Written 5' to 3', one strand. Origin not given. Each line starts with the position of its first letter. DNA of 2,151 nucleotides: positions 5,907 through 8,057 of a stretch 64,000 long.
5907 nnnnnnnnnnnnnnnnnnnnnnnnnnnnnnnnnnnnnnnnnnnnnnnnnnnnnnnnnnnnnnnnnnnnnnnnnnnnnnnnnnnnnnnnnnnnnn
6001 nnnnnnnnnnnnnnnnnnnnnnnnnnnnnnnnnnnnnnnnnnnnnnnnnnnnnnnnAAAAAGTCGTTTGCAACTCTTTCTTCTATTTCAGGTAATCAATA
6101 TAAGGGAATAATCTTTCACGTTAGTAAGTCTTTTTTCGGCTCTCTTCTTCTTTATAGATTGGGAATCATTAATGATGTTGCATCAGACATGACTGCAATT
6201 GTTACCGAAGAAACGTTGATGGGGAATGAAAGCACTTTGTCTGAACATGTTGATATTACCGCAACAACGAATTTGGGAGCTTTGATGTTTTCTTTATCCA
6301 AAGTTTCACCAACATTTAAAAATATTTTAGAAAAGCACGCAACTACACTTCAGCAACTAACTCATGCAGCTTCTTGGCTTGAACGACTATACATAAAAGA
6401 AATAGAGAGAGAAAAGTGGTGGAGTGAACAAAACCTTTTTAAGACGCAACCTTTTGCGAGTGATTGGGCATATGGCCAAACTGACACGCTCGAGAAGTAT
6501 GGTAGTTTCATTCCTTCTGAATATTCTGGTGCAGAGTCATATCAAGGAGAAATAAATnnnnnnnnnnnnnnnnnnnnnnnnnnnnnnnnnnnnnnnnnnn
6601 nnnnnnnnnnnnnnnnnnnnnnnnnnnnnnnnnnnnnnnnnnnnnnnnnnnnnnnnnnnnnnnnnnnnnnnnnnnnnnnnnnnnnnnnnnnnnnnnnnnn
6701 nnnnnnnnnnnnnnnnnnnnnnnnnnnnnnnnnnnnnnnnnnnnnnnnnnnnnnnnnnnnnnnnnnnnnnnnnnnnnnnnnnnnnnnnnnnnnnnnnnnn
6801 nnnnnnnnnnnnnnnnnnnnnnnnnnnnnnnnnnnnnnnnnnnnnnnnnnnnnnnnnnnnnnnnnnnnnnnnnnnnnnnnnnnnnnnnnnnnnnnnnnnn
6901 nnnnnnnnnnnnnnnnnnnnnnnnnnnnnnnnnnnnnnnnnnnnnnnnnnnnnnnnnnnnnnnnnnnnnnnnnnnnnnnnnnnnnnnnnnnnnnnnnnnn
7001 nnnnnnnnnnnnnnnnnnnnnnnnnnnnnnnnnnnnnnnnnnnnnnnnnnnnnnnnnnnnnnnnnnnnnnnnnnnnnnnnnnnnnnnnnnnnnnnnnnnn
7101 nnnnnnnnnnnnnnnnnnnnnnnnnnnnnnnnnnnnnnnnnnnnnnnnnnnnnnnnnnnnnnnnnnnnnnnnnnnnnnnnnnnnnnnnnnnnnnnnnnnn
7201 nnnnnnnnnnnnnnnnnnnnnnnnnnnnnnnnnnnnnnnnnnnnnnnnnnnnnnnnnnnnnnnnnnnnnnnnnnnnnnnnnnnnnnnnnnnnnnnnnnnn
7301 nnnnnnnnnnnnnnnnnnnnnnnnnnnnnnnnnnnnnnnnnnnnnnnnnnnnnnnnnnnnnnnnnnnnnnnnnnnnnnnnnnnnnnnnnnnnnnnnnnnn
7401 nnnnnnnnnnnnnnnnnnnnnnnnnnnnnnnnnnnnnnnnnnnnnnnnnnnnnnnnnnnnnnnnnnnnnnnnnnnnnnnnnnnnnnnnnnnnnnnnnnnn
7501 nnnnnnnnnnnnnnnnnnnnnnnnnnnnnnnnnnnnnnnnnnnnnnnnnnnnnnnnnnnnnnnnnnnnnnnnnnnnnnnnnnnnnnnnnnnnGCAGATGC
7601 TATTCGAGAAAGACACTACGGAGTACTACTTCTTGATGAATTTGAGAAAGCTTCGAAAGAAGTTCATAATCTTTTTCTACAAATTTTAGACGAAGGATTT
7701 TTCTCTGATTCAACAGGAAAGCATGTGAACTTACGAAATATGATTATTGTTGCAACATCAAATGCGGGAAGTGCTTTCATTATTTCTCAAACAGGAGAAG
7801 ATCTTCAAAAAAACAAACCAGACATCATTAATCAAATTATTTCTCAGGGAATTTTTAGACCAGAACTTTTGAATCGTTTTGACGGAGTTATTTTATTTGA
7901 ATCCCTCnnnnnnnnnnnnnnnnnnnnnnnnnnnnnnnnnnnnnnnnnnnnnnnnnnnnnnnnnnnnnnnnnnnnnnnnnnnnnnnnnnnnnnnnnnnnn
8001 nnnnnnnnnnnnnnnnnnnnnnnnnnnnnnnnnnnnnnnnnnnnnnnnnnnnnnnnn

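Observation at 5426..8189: Membrane-anchored ClpA-like double-ring AAA+ protein with a dead D1 ATPase, coupled to a small membrane protein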

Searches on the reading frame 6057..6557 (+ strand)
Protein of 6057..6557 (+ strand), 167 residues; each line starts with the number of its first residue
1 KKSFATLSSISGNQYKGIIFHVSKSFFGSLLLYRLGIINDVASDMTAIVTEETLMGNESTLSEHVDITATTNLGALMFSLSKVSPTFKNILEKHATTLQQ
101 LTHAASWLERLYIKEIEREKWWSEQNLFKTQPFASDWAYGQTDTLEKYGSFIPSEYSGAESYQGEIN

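Call 62: predict_structure(alignment_id=A7)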
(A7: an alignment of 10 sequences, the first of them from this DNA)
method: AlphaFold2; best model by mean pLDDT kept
length: 167 residues; sequences in the alignment: 10
mean_pLDDT: 72.3   pTM: 0.61
mean pLDDT of the five models: 72.3, 69.2, 69.1, 67.3, 66.1
residues with pLDDT >= 90: 21; 70-90: 69; 50-70: 74; < 50: 3
segments of 3 or more residues with pLDDT < 50: none
pLDDT, mean of each block of 10 residues (from residue 1): 79 66 86 87 63 56 64 88 84 92 92 82 68 54 57 55 49
secondary structure, 60 per line:
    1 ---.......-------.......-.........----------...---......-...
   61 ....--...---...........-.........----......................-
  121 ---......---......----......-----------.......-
elements in order: H4-10 H18-24 H26-34 H51-56 H58-64 H73-83 H85-93 H98-119 H124-129 H133-138 H143-148 H160-166

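Call 66: fold_search(model_id=the predicted structure, library=pdb)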
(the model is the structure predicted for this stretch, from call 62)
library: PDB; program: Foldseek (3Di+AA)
matches with E <= 10: 30; with E <= 0.001: 0
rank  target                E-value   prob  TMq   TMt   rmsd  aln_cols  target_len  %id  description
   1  9g6k_Le               1.9e+00  0.03  0.15  0.09  21.1       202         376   13  LSU structure derived from the LSU sample of the mitoribosome from T. gondii. (released 2024-12-11)
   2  1khy_D                2.1e+00  0.30  0.36  0.41   6.6       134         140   14  The Crystal Structure of ClpB N Terminal Domain, Implication to the Peptide Binding Function of ClpB (released 2002-12-04)
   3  4irf_A                2.1e+00  0.30  0.35  0.40   8.9       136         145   17  Preliminary structural investigations of a malarial protein secretion system (released 2014-04-16)
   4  4irf_B                2.2e+00  0.41  0.40  0.45   6.6       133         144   18  Preliminary structural investigations of a malarial protein secretion system (released 2014-04-16)
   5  1flp                  3.6e+00  0.03  0.16  0.18  14.0       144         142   10  STRUCTURE OF THE SULFIDE-REACTIVE HEMOGLOBIN FROM THE CLAM LUCINA PECTINATA: CRYSTALLOGRAPHIC ANALYSIS AT 1.5 ANGSTROMS  (released 1994-07-31)
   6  4p15                  4.7e+00  0.20  0.37  0.43   7.9       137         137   11  Structure of the ClpC N-terminal domain from an alkaliphilic Bacillus lehensis G1 species (released 2014-07-30)
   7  3fh2                  4.7e+00  0.12  0.31  0.34   8.5       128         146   12  The crystal structure of the PROBABLE ATP-DEPENDENT PROTEASE (HEAT SHOCK PROTEIN) from Corynebacterium glutamicum (released 2008-12-23)
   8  1khy_A                4.9e+00  0.13  0.31  0.37   6.5       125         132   15  The Crystal Structure of ClpB N Terminal Domain, Implication to the Peptide Binding Function of ClpB (released 2002-12-04)
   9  9i05_AI               4.9e+00  0.02  0.17  0.10  20.0       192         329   12  Cryo-EM structure of the large subunit of the mitochondrial ribosome from Toxoplasma gondii (released 2025-06-11)
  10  3g17_A                6.1e+00  0.03  0.18  0.13  10.4       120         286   12  Structure of putative 2-dehydropantoate 2-reductase from staphylococcus aureus (released 2009-03-24)
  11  5mps_O                6.1e+00  0.01  0.13  0.11  16.8       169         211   11  Structure of a spliceosome remodeled for exon ligation (released 2017-01-18)
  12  6og3_A                6.8e+00  0.11  0.31  0.37   6.7       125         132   17  Focus classification structure of the hyperactive ClpB mutant K476C, bound to casein, NTD-trimer (released 2019-06-12)
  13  1xx7_F                6.8e+00  0.01  0.16  0.16  18.6       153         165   16  Conserved hypothetical protein from Pyrococcus furiosus Pfu-403030-001 (released 2004-12-28)
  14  5wbw_D                7.1e+00  0.10  0.31  0.17   6.2       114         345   13  Yeast Hsp104 fragment 1-360 (released 2018-01-03)
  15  6vfi_A                7.1e+00  0.03  0.18  0.16  16.3       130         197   12  De novo designed octahedral nanoparticle O43_dn18 (released 2020-08-12)
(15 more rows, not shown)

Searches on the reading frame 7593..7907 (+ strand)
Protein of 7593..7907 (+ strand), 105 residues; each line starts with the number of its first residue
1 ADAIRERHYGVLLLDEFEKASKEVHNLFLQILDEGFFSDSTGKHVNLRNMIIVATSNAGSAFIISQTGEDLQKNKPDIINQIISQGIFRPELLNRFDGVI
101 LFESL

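Call 54: find_related_loci(query=A8, collection=metagenome_contigs, flank=8000)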
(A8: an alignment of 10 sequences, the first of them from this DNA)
Query A8 (105 aa) in metagenome_contigs; peptide patterns used: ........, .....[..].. (x = any residue, [..] = any of these).
600 stretches matched a pattern (row limit reached: there are more); 438 encode a relative of the query (tblastn E <= 1e-3); the best 80 are kept; 80 distinct loci.
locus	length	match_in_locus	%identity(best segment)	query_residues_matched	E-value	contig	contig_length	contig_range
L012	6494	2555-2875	65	1-105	3e-42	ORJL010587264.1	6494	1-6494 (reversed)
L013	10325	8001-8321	60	1-105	1e-40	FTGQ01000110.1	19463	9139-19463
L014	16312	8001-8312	65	4-105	2e-40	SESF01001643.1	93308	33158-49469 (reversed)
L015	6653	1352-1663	63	4-105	3e-40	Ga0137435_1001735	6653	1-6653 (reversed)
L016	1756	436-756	63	1-105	3e-40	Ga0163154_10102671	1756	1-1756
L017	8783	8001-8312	64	4-105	4e-40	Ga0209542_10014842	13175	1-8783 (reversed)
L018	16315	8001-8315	64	1-105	1e-39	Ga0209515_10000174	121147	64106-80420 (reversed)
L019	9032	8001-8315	64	1-105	2e-39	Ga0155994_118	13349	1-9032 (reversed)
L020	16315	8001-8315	62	1-105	7e-39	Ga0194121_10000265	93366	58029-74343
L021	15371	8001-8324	63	1-105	7e-39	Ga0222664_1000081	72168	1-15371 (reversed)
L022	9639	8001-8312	60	4-105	1e-38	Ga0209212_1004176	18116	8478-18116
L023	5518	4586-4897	64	4-105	5e-38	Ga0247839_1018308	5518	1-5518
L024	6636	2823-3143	58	1-105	4e-38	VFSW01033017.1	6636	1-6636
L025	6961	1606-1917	64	4-105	5e-38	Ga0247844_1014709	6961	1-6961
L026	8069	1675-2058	52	1-105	8e-38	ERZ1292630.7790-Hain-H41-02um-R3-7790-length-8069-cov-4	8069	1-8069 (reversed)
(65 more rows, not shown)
